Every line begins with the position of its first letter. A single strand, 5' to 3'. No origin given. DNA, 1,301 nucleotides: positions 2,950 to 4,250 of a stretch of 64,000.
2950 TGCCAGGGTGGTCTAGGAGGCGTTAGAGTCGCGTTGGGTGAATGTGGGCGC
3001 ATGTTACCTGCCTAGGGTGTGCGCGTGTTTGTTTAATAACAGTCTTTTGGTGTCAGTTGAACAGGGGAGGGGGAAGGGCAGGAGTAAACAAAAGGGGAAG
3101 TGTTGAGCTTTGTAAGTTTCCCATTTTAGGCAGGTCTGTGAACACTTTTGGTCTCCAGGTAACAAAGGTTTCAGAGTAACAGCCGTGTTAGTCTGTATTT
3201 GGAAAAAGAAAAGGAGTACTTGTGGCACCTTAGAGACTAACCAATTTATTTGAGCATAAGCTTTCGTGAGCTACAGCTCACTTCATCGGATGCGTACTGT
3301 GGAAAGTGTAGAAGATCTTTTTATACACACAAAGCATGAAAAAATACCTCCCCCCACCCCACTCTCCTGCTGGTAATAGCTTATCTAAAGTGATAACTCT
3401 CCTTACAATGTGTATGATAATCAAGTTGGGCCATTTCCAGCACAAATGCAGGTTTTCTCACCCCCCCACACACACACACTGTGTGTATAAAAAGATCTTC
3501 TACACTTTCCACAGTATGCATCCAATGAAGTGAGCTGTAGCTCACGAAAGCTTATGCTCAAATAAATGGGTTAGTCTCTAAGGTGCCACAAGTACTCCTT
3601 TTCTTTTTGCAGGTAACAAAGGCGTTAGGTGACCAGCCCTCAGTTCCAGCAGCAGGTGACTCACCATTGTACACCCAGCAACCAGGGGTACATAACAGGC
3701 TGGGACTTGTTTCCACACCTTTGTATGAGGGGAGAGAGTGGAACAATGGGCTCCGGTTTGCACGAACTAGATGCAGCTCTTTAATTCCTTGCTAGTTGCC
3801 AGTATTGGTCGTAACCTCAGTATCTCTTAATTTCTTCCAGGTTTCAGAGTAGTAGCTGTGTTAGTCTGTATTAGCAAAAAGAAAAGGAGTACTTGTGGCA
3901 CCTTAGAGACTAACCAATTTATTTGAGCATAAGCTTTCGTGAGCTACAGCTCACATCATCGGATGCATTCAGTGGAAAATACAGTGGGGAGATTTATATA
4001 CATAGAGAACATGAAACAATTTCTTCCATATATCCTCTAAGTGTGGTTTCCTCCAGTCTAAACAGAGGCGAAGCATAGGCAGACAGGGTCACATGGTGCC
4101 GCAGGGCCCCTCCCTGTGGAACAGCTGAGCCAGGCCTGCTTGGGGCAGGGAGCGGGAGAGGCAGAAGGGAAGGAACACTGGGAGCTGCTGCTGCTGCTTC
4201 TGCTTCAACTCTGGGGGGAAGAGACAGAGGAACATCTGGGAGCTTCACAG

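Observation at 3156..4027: Family-A hairpin repeats flanked by 11-13 bp perfect direct repeats (TSD-like) - unclassified element with retroposon-like target duplications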

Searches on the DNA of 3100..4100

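Call 10: search_rna_families(source=window, start=3100, end=4100, threshold=evalue, max_evalue=10, show_alignments=5)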
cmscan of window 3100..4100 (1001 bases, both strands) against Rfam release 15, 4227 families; matches with E-value up to 10: 0.
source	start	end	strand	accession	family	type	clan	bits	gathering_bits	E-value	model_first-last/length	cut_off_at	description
